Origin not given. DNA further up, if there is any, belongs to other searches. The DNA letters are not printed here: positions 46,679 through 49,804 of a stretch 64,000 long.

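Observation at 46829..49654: GT51 glycosyltransferase module fused in frame to a complete YcbB/LdtD-type L,D-transpeptidase, with a relic signal peptide at the junction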

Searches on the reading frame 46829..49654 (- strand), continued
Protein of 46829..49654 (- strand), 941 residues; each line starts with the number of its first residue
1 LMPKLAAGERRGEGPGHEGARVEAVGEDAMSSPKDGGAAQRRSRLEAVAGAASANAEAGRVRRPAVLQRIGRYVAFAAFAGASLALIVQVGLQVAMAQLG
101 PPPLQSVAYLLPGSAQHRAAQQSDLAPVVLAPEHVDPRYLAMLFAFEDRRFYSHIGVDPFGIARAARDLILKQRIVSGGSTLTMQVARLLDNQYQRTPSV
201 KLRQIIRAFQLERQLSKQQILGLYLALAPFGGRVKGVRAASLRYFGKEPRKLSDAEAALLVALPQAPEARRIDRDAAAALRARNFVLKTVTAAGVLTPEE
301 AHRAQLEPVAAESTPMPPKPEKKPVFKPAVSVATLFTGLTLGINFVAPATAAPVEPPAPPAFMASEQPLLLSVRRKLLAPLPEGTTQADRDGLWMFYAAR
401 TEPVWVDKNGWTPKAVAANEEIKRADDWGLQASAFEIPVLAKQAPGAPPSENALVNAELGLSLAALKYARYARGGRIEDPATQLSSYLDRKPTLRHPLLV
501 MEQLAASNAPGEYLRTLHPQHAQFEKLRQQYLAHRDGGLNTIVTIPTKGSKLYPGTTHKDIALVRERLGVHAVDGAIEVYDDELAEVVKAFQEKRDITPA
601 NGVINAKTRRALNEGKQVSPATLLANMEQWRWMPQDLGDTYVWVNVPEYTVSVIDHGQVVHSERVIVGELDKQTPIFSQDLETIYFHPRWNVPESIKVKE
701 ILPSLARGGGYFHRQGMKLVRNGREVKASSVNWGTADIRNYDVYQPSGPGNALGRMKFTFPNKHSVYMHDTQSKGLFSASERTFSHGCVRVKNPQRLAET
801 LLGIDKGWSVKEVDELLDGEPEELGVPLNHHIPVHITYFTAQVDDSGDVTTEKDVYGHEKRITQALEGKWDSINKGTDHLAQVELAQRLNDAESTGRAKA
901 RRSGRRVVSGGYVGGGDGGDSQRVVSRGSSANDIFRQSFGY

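Call 42: find_encoding_contigs(protein=P0053, flank=6000, max_places=2)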
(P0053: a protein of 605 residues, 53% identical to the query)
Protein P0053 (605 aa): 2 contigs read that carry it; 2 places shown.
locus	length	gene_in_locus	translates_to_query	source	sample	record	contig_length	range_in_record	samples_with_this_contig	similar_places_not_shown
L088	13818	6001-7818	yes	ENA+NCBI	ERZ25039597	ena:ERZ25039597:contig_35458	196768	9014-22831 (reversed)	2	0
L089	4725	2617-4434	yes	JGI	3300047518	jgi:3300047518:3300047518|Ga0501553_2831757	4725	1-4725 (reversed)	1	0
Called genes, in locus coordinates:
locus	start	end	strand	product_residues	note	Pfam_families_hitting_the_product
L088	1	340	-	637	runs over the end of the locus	PF02705:K_trans, PF22776:K_trans_C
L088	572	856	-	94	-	PF01432:Peptidase_M3 (weak)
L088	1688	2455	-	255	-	-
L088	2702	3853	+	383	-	PF00158:Sigma54_activat, PF14532:Sigma54_activ_2, PF07728:AAA_5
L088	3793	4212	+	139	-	PF02954:HTH_8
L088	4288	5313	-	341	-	PF12281:NTP_transf_8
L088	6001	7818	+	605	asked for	PF20142:Scaffold, PF01471:PG_binding_1 (weak), PF03734:YkuD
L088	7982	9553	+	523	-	PF05951:Peptidase_M15_2, PF08291:Peptidase_M15_3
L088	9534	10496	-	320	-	PF00126:HTH_1, PF03466:LysR_substrate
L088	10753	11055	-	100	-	PF10073:GapR_DNA-bd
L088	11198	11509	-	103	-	PF06844:DUF1244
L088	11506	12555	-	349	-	PF05013:FGase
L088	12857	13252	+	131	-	PF06282:DUF1036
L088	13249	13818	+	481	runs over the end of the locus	PF00224:PK, PF02887:PK_C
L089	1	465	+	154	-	?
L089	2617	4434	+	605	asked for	PF20142:Scaffold, PF01471:PG_binding_1 (weak), PF03734:YkuD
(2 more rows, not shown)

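Call 43: find_encoding_contigs(protein=P0037, flank=6000, max_places=2)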
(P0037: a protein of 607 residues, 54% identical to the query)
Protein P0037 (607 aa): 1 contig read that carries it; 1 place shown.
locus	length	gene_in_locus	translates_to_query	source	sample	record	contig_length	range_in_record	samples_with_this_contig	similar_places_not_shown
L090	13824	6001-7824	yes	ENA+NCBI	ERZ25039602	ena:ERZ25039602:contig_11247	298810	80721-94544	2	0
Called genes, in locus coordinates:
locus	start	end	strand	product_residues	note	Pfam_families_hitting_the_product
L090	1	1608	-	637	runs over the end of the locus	PF02705:K_trans, PF22776:K_trans_C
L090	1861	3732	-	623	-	PF08439:Peptidase_M3_N, PF01432:Peptidase_M3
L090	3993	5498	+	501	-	PF00072:Response_reg, PF00158:Sigma54_activat, PF14532:Sigma54_activ_2, PF07728:AAA_5 (weak), PF25601:AAA_lid_14, PF02954:HTH_8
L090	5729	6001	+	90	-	-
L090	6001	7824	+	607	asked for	PF20142:Scaffold, PF01471:PG_binding_1, PF03734:YkuD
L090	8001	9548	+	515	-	PF05951:Peptidase_M15_2, PF08291:Peptidase_M15_3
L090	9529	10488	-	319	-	PF00126:HTH_1, PF03466:LysR_substrate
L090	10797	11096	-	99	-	PF10073:GapR_DNA-bd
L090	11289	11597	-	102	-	PF06844:DUF1244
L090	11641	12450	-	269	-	PF05013:FGase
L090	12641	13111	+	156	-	PF06282:DUF1036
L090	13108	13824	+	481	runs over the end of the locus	PF00224:PK, PF02887:PK_C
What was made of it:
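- Standalone YcbB relatives sit in a separate locus next to a Peptidase_M15_2 gene (calls 42, 43).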

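Call 44: list_cluster_members(proteins=[P0036, P0037, P0053, P0055, P0035, P0045, P0057, P0061, P0071, P0083])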
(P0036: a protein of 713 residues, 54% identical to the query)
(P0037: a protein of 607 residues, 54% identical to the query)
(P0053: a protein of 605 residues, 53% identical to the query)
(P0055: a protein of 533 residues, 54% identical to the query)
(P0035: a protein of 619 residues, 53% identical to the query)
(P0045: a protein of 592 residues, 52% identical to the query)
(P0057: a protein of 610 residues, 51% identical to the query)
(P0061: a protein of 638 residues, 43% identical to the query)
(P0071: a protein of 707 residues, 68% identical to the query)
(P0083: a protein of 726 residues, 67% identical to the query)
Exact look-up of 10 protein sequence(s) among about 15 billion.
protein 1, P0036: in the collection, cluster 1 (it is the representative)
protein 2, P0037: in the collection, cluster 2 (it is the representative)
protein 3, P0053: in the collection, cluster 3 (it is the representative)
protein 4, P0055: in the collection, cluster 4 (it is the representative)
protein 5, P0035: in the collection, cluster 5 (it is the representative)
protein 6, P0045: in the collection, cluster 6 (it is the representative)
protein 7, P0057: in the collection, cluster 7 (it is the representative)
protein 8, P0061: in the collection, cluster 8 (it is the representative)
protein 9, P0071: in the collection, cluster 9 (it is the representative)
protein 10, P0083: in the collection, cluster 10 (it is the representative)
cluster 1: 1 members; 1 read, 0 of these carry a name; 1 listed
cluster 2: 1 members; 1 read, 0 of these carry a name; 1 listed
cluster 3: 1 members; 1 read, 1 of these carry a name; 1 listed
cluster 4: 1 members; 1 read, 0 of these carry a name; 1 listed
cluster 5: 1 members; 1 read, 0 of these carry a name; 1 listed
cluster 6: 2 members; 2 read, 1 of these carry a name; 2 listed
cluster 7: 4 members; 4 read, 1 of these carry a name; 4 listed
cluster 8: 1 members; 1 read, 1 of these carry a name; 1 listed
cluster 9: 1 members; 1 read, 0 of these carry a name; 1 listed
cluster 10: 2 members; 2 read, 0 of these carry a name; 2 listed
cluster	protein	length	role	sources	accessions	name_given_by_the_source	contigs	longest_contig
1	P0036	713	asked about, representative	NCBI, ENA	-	-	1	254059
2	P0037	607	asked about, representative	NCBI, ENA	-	-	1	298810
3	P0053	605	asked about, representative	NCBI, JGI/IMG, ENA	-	murein L,D-transpeptidase YcbB/YkuD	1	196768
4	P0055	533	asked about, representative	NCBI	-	-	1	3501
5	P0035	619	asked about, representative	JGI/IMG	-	-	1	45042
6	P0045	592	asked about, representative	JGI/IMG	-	murein L,D-transpeptidase YcbB/YkuD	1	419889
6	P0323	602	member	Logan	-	-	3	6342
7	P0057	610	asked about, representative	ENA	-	-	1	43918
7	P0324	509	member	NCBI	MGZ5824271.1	MAG: L,D-transpeptidase family protein, partial [Hyphomicrobium sp.]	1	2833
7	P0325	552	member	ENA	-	-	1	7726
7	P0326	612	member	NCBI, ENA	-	-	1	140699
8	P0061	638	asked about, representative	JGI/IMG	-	murein L,D-transpeptidase YcbB/YkuD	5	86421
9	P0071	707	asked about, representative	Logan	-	-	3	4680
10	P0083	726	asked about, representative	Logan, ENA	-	-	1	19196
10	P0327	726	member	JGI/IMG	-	-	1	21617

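Call 52: predict_structure(alignment_id=A1)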
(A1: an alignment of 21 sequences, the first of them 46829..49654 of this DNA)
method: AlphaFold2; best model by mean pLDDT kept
length: 941 residues; sequences in the alignment: 21
mean_pLDDT: 51.4   pTM: 0.27
mean pLDDT of the five models: 51.4, 46.7, 45.8, 45.5, 42.3
residues with pLDDT >= 90: 18; 70-90: 212; 50-70: 213; < 50: 498
segments of 3 or more residues with pLDDT < 50: 1-69, 71-73, 91-130, 148-158, 172-180, 312-364, 487-508, 510-542, 615-654, 665-716, 744-791, 819-859, 877-941
pLDDT, mean of each block of 10 residues (from residue 1): 28 28 27 25 31 30 44 55 60 42 37 33 31 63 58 40 56 44 67 56 69 67 68 66 78 84 63 63 80 80 78 40 34 34 29 35 59 80 69 77 80 79 65 77 62 85 80 57 53 32 42 43 42 39 66 89 84 82 91 84 88 53 30 26 30 50 44 27 25 39 43 46 62 56 44 25 25 30 31 59 60 53 37 34 31 40 54 51 45 42 29 25 26 28 27
secondary structure, 60 per line:
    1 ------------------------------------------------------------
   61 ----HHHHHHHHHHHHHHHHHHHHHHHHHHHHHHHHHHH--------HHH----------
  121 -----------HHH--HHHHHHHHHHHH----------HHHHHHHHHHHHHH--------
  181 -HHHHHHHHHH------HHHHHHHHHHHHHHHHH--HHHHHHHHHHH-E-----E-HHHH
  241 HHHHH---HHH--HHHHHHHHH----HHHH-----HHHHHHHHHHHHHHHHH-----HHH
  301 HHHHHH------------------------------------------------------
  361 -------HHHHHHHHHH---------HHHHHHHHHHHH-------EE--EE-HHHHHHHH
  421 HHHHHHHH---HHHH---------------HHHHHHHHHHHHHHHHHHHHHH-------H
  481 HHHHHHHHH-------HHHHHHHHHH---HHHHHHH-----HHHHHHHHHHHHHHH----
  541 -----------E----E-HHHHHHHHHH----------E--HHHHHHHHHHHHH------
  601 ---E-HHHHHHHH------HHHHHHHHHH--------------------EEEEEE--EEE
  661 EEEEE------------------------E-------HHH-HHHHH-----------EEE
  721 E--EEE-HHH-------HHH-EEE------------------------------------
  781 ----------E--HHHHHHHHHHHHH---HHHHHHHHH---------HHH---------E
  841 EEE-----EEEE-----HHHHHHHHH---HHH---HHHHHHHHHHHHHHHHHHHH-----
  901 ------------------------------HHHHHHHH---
elements in order (helices of 4 or more, strands of 3 or more residues): H65-99 H137-148 H159-172 H182-191 H198-214 H217-227 H237-245 H254-262 H267-270 H276-292 H298-306 H368-377 H387-398 H413-428 H432-435 H451-472 H480-489 H497-506 H510-516 H522-536 H559-568 H582-594 H606-613 H620-629 E650-655 E658-665 H702-706 E718-721 E724-726 E742-744 H794-806 H810-818 E840-843 E849-852 H858-866 H876-895 H931-938
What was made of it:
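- The AF2 model was too poor to say anything about domain packing (call 52).
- Tried and rejected: AlphaFold2 on the full length with the 21-sequence alignment (call 52).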

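Call 54: search_solved_structures(query=window:46829-49567:-, max_evalue=0.00001, show_alignments=2)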
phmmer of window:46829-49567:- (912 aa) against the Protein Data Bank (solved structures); distinct sequences matched with E-value up to 0.00001: 22.
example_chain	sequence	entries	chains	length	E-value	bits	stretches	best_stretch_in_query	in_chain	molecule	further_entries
7kgm_A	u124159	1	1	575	3.3e-47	164.2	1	544-831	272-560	Putative exported protein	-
7kgn_A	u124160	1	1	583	4.1e-46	160.6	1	547-831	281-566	L,D-transpeptidase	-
6ntw_A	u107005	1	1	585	1.3e-45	159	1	549-830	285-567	Probable L,D-transpeptidase YcbB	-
7aj9_A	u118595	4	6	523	2e-41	145.1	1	485-829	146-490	L,D-transpeptidase YcbB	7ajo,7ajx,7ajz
2oqo_A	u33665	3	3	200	8.5e-29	103.3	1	102-274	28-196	Penicillin-binding protein 1A (PBP-1a) (PBP1a) | Penicillin-insensitive transglycosylase | Penicillin-binding protein 1A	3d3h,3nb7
3nb6_A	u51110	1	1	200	3.1e-28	101.5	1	102-274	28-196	Penicillin-binding protein 1A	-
4oon_A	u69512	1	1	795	5.3e-25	90.8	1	109-285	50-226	Penicillin-binding protein 1A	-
5u2g_A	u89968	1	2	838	1.5e-22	82.7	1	98-282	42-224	Penicillin-binding protein 1A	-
3udf_A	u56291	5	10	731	4.6e-22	81.1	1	103-281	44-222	Penicillin-binding protein 1a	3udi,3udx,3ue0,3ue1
7u4h_A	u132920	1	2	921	1.2e-16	63.2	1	103-239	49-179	Penicillin-binding protein 1A (Pbp1a)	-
7zuh_AAA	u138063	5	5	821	8.6e-15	57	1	87-240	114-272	Penicillin-binding protein 1b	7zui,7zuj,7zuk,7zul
5fgz_A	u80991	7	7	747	3.5e-14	55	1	112-279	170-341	Penicillin-binding protein 1B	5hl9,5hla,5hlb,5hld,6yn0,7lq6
3fwl_A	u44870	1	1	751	3.5e-14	55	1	112-279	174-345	Penicillin-binding protein 1B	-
3vma_A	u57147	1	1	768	3.7e-14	54.9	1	112-279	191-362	Penicillin-binding protein 1B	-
2jch_A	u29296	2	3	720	1.4e-13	53.1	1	89-240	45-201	PENICILLIN-BINDING PROTEIN 1B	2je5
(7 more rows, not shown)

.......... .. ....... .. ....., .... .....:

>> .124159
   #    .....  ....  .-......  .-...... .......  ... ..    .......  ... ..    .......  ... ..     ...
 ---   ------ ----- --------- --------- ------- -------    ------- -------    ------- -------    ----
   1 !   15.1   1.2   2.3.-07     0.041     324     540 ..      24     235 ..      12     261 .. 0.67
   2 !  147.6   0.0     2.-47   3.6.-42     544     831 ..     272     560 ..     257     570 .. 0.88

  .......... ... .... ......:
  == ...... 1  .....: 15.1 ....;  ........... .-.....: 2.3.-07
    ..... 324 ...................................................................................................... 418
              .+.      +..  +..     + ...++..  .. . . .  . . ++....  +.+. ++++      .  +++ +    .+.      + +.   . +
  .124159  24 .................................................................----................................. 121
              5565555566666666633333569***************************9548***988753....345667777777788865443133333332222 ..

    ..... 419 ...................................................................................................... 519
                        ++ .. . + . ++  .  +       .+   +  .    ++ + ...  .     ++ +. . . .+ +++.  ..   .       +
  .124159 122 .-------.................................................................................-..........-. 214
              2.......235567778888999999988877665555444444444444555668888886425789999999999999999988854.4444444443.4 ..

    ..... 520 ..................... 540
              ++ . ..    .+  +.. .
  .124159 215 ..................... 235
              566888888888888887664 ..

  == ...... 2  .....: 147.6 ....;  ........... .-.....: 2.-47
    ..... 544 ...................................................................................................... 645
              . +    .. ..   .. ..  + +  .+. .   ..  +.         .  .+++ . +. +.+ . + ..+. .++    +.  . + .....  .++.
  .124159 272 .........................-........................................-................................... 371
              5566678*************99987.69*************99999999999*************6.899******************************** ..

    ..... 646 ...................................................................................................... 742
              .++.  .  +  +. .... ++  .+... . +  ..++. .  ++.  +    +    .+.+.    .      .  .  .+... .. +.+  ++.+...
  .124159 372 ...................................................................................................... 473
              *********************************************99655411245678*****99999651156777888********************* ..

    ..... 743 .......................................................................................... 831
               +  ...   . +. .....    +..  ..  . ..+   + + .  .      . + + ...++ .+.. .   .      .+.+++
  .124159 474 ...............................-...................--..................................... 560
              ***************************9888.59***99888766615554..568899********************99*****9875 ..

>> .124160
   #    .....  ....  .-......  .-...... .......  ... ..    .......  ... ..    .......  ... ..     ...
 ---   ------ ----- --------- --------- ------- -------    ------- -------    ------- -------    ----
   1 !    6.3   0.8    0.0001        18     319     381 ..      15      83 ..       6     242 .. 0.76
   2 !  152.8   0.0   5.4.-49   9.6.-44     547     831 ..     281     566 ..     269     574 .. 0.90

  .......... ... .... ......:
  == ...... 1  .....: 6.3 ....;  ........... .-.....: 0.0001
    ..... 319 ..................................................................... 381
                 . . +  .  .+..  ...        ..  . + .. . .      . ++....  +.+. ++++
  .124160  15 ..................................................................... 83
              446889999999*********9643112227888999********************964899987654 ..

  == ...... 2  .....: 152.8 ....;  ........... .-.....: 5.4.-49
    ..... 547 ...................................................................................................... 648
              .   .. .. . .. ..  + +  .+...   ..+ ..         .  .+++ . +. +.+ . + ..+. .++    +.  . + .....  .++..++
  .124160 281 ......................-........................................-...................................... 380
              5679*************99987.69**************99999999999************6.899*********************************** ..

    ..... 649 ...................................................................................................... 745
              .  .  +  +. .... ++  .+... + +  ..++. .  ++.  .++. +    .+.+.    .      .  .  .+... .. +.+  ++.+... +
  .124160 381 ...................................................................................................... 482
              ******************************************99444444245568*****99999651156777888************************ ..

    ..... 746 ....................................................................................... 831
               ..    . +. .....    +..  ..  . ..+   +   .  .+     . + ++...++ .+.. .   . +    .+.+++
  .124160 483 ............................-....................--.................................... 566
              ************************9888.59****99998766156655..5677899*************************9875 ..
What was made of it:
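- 47816..47989 (-): Peptidoglycan-binding domain (residues ~556-613). Aligned to YcbB structures (call 54).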
